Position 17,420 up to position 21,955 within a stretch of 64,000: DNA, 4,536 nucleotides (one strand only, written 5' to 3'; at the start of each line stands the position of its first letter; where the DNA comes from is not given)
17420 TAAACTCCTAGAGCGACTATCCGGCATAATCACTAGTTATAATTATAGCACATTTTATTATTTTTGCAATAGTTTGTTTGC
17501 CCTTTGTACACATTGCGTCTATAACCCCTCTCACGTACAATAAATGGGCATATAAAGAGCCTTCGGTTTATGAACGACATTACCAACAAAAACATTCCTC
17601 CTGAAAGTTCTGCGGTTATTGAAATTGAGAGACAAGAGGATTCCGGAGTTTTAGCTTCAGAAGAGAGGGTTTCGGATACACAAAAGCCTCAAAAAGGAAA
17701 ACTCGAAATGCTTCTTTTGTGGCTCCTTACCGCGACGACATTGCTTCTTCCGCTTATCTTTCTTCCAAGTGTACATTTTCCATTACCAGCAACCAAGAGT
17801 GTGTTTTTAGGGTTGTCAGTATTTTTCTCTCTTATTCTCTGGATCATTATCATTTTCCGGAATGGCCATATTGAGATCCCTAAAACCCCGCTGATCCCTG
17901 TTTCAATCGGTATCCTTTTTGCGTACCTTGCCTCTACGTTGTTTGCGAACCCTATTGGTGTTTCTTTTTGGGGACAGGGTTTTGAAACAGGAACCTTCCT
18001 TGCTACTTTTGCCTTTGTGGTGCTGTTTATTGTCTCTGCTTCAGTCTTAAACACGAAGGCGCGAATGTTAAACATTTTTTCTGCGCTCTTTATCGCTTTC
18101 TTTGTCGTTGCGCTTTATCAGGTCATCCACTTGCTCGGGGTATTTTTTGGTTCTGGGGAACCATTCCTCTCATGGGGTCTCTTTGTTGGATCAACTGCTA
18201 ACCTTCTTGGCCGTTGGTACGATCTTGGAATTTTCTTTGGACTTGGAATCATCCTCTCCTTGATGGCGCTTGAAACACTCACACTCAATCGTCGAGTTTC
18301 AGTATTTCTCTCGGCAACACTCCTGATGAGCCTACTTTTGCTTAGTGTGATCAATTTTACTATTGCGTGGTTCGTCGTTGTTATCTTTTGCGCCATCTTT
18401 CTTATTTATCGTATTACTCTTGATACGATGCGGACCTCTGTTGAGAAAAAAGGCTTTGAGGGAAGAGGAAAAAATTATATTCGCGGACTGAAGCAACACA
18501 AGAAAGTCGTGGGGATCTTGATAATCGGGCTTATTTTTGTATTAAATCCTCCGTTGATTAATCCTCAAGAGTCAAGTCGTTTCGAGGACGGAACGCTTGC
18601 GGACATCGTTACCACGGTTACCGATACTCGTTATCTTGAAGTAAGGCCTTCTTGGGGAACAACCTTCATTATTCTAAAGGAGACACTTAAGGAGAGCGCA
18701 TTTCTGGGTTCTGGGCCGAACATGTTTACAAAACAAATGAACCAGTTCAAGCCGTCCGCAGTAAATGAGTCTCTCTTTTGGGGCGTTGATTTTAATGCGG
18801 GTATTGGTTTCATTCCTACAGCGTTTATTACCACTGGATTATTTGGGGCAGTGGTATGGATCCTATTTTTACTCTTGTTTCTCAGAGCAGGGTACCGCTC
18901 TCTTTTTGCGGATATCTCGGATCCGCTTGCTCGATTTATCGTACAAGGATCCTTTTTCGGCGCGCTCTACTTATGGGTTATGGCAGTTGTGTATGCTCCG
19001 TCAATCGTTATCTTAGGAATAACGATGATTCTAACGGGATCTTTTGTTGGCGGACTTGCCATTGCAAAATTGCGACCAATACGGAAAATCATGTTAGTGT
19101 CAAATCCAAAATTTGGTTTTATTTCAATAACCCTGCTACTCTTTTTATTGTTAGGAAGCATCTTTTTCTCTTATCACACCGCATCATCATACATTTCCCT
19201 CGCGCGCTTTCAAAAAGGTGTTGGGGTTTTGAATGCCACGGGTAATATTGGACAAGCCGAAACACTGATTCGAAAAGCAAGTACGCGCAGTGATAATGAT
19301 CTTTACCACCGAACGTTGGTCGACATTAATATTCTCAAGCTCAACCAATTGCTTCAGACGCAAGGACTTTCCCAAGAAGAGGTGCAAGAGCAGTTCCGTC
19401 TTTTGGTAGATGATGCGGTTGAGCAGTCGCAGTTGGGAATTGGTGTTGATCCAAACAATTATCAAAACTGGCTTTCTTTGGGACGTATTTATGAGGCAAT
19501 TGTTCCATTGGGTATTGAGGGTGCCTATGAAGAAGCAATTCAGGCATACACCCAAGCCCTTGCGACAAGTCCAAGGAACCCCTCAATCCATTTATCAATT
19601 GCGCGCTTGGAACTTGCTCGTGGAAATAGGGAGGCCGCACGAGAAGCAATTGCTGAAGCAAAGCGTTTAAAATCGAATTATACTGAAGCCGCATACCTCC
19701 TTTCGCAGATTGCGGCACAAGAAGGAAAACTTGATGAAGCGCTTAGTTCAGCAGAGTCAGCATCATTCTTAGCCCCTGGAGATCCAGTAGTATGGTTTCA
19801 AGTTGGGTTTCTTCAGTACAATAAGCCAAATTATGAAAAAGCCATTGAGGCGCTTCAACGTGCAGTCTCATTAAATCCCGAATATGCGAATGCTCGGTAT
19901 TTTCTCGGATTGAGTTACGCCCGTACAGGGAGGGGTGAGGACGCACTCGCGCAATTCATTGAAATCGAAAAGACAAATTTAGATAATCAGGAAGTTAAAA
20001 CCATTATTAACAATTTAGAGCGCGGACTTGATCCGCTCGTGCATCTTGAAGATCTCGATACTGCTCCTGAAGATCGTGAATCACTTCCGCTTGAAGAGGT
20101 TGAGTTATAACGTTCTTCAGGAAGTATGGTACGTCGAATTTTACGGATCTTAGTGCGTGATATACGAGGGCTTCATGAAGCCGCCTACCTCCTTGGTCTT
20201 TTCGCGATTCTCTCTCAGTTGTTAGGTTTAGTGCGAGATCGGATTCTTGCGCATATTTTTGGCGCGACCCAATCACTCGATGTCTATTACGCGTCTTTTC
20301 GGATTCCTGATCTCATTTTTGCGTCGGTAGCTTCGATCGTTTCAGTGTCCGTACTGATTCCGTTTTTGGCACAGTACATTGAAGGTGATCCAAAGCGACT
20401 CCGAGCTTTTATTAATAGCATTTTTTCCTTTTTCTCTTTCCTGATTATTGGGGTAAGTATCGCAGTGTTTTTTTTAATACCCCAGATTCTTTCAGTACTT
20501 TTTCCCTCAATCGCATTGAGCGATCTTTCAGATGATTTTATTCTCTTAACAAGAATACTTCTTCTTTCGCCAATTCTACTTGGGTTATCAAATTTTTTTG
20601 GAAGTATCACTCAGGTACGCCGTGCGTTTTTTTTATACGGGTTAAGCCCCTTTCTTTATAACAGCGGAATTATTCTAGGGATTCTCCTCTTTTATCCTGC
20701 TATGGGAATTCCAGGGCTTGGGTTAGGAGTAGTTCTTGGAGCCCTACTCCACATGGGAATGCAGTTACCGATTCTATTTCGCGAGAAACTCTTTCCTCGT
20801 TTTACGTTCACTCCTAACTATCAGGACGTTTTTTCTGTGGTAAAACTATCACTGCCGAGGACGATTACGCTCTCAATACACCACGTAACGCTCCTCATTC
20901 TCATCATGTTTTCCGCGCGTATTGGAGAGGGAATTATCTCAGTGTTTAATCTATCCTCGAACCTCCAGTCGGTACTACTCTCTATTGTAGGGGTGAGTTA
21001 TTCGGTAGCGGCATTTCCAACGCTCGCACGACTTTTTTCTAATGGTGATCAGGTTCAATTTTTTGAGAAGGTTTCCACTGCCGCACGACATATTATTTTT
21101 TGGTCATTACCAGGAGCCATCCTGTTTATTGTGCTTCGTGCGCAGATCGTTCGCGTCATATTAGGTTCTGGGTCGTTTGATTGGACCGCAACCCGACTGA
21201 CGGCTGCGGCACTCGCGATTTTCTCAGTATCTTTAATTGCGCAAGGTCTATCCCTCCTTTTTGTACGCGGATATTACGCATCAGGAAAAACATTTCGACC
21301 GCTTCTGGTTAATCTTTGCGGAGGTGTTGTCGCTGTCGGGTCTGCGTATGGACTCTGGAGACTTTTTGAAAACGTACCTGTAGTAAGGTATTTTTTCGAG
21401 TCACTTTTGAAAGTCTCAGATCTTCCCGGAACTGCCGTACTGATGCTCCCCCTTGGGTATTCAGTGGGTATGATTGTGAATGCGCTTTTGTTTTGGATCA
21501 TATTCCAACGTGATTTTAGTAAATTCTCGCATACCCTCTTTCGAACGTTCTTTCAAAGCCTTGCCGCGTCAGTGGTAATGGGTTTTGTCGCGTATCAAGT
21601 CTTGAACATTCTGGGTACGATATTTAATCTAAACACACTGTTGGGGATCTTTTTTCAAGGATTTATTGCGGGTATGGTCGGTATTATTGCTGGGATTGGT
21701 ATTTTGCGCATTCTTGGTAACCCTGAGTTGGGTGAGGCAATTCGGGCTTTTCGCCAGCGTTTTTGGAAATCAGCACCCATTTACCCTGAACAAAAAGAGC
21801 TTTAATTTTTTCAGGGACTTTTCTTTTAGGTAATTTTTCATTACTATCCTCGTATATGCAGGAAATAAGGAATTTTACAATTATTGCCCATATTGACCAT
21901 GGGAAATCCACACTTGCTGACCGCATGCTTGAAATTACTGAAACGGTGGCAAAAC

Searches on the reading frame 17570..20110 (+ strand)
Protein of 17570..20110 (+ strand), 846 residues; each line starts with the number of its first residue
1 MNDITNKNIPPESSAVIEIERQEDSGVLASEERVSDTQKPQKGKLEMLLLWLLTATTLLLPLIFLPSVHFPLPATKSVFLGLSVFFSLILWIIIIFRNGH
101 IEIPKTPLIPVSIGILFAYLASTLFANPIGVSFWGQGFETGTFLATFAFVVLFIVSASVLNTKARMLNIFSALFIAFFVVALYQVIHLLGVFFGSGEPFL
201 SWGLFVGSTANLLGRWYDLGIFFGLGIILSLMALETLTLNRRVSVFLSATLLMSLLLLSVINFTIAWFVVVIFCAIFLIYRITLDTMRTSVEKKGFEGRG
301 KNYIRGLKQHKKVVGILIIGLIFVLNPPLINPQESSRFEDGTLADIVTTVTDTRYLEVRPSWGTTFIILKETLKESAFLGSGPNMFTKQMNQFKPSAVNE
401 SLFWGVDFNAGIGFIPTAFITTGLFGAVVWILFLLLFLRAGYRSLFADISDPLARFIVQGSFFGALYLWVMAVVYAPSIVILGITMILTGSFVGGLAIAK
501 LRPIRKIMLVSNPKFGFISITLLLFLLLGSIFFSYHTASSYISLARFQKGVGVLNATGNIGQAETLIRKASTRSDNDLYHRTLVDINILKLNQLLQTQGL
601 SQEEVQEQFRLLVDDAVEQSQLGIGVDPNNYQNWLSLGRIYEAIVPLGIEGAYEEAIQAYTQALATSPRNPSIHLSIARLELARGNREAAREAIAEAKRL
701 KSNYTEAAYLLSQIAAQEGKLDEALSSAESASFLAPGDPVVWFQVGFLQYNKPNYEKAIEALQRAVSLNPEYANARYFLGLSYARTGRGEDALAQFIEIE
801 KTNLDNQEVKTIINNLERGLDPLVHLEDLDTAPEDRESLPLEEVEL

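Call 31: search_protein_families(library=pfam, proteins=[window:17570-20110:+], max_evalue=0.0001)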
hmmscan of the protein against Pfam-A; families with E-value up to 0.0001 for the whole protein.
window:17570-20110:+ (846 aa): 15 families
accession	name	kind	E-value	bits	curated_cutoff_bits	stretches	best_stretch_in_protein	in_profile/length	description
PF14559.12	TPR_19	-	4.3e-20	72.2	25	2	650-714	4-68/68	Tetratricopeptide repeat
PF13432.12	TPR_16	-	5e-16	59.3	32.7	1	754-796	12-53/65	Tetratricopeptide repeat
PF13414.12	TPR_11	-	1.9e-15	56.7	26.8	2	754-787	9-42/42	TPR repeat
PF07719.23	TPR_2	-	3.6e-14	52.1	27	0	741-772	3-34/34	Tetratricopeptide repeat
PF23914.1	TPR_CcmH_CycH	-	5.8e-13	49.4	42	1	626-726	45-142/158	Cytochrome c-type biogenesis protein H TPR domain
PF13428.12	TPR_14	-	1.2e-11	44.5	23.5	0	754-780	16-42/44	Tetratricopeptide repeat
PF00515.34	TPR_1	-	5.8e-10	39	27.8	0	741-772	3-34/34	Tetratricopeptide repeat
PF13181.12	TPR_8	-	2.8e-09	36.8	25.7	0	741-771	3-33/34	Tetratricopeptide repeat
PF13371.12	TPR_9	-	6.5e-09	36.1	35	1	711-775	1-65/73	Tetratricopeptide repeat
PF13431.12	TPR_17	-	5.2e-08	33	24.4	0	627-658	9-34/34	Tetratricopeptide repeat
PF14561.12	TPR_20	-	1.2e-07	32.4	25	0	757-807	6-56/90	Tetratricopeptide repeat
PF12895.13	ANAPC3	-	4.6e-07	30.4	27.2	0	651-728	3-79/82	Anaphase-promoting complex, cyclosome, subunit 3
PF24575.1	TPR_Slam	-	1e-06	29.6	35.2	0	650-692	60-102/104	Surface lipoprotein assembly modifier, N-terminal TPR repeats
PF07721.20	TPR_4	-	1.9e-06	28.4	27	0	774-795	2-23/26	Tetratricopeptide repeat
PF13176.12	TPR_7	-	1e-05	25.6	27.9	0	634-669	2-33/36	Tetratricopeptide repeat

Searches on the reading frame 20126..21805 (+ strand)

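Call 31: search_protein_families(library=pfam, proteins=[window:20126-21805:+], max_evalue=0.0001)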
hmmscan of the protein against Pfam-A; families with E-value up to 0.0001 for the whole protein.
window:20126-21805:+ (559 aa): 1 family
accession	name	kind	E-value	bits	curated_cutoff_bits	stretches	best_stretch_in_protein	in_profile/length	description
PF03023.19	MurJ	-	3.6e-57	194.4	27.4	1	41-506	1-446/451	Lipid II flippase MurJ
